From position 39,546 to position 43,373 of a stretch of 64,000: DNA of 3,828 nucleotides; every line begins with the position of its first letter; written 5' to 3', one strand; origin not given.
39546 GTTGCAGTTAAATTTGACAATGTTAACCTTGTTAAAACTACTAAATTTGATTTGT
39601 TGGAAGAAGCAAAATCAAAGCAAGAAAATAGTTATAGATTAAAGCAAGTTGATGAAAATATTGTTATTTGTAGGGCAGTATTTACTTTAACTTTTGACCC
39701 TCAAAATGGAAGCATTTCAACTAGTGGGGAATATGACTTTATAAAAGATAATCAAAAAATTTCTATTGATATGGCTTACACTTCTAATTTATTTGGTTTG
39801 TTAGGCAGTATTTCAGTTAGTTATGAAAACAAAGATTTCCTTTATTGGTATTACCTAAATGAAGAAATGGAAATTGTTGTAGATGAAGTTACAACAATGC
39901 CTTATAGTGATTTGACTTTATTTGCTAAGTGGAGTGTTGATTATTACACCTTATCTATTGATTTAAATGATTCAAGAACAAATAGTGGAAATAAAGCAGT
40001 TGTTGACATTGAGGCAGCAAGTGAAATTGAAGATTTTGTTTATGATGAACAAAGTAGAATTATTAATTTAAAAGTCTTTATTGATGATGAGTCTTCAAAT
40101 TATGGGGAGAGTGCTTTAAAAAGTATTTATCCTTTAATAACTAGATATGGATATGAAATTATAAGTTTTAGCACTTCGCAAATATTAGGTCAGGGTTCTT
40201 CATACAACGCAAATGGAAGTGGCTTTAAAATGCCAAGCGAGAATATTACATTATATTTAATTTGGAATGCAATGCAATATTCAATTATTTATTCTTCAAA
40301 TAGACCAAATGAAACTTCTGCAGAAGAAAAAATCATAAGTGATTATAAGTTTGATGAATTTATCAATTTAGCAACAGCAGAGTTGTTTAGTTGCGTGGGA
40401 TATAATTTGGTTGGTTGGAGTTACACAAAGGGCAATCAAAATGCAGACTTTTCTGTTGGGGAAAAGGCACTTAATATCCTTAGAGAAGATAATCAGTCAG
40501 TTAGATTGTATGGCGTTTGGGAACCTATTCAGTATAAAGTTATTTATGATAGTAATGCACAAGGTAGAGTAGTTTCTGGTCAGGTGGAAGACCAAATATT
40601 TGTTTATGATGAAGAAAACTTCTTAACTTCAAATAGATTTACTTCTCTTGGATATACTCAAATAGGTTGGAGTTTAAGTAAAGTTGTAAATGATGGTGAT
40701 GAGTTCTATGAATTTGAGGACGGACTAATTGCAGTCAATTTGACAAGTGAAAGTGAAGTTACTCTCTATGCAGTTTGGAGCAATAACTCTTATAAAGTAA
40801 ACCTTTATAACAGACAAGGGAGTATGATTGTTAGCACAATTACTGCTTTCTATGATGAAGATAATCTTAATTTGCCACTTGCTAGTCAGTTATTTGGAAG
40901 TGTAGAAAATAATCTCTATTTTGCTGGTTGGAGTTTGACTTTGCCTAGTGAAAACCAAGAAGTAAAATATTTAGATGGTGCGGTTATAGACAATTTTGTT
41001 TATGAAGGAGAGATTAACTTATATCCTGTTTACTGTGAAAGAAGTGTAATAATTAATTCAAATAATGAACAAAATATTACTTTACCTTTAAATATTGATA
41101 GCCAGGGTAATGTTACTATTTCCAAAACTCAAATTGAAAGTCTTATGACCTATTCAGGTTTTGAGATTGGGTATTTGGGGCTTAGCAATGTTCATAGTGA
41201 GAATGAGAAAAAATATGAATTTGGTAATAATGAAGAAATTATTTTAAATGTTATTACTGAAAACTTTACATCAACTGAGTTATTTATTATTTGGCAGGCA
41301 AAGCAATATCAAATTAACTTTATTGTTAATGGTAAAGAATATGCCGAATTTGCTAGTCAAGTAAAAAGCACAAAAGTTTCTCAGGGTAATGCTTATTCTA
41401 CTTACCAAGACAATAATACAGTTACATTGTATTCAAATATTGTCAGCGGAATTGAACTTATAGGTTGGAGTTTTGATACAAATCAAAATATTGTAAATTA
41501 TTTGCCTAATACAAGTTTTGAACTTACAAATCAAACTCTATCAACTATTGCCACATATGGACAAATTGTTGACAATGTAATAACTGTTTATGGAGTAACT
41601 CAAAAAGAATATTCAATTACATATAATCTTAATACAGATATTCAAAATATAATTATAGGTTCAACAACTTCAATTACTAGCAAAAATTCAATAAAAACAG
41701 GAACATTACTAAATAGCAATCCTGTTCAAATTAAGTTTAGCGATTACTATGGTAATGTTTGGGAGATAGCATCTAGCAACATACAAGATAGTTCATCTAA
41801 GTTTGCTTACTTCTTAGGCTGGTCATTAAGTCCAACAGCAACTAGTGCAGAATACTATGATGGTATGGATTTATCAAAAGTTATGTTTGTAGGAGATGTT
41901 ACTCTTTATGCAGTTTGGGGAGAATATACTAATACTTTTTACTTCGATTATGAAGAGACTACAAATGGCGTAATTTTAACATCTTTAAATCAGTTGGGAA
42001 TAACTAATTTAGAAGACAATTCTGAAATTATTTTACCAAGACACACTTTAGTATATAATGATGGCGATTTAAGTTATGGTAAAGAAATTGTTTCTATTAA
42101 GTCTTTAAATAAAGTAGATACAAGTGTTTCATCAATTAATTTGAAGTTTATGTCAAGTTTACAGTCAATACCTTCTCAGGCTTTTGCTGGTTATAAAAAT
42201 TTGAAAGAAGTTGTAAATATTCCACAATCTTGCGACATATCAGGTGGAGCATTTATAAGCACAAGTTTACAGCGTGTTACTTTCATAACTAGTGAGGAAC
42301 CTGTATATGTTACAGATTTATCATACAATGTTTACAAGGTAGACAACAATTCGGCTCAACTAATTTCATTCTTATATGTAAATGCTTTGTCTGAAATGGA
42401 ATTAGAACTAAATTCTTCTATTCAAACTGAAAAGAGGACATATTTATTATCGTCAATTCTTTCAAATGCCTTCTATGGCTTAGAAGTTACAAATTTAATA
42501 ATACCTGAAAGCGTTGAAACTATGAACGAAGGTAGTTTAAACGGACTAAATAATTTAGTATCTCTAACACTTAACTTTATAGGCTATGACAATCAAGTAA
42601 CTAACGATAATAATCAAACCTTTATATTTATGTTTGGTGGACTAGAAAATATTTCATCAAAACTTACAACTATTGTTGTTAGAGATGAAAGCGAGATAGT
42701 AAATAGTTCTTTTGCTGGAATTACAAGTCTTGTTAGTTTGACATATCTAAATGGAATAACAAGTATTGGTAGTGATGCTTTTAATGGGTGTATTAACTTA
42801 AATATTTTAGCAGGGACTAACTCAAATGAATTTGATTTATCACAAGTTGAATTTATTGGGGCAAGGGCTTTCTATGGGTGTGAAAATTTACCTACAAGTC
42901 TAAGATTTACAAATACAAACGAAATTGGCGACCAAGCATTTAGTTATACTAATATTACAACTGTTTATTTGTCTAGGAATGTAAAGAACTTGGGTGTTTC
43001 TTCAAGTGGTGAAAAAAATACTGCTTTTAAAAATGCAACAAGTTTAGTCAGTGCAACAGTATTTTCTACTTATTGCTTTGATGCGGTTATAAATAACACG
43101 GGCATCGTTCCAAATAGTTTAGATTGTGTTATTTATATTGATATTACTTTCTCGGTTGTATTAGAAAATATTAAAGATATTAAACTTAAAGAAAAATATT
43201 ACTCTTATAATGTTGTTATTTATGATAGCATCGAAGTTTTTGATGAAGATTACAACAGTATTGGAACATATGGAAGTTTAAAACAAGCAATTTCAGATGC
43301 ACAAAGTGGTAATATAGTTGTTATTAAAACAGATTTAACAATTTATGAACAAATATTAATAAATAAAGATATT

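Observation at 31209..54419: Seven divergent copies of a composite cap / PMP-type beta-helix / stalk module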

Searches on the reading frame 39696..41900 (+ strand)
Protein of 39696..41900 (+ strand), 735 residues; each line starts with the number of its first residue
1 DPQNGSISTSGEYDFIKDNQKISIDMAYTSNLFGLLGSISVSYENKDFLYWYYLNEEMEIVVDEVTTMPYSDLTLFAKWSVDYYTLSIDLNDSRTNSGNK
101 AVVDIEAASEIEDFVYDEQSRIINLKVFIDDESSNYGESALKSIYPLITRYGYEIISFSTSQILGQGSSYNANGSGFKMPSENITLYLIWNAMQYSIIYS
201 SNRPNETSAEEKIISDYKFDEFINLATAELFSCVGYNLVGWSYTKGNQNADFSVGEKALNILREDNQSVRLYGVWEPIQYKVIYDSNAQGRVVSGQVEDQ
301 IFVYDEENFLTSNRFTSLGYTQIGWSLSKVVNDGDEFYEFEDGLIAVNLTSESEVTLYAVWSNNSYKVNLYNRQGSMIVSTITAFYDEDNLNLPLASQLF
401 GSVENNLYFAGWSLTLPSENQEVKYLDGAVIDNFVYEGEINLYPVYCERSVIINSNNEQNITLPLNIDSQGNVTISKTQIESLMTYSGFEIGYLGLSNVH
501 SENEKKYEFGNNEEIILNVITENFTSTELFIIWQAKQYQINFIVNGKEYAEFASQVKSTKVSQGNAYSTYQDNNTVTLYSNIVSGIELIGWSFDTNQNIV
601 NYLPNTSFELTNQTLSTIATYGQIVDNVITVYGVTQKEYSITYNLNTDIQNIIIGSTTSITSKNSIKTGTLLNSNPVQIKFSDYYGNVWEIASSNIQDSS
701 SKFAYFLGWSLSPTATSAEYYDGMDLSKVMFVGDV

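Call 67: search_protein_families(library=pfam, proteins=[window:39696-41900:+], max_evalue=1)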
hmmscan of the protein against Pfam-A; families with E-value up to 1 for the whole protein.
window:39696-41900:+ (735 aa): 2 families
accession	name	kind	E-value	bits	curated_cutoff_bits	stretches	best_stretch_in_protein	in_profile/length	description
PF09479.16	Flg_new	-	0.00072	20.1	27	2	280-359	1-64/65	Listeria-Bacteroides repeat domain (List_Bact_rpt)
PF18998.6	Flg_new_2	-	0.12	12.8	23.6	0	562-622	9-70/73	Divergent InlB B-repeat domain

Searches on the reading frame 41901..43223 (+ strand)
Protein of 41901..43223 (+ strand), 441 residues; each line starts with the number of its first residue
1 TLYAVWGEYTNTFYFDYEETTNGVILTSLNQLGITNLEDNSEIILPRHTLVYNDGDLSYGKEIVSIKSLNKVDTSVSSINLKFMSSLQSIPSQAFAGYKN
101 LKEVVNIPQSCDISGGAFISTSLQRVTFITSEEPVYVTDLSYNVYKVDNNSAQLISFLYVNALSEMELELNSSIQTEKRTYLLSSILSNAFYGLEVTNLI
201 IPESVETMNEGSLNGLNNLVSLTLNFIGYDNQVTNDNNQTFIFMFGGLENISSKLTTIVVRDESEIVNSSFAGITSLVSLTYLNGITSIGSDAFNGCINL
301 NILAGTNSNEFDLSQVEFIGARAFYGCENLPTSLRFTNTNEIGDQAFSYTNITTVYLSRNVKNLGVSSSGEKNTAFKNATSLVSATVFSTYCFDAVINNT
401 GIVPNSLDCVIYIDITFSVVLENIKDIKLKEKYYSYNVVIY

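Call 67: search_protein_families(library=pfam, proteins=[window:41901-43223:+], max_evalue=1)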
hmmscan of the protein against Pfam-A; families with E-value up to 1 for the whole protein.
window:41901-43223:+ (441 aa): 2 families
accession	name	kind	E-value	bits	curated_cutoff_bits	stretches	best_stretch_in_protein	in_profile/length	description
PF13306.12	LRR_5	-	1.1e-29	103.4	27.7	5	254-365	12-116/127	BspA type Leucine rich repeat region (6 copies)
PF13855.12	LRR_8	-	0.00018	21.6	27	0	284-303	11-30/61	Leucine rich repeat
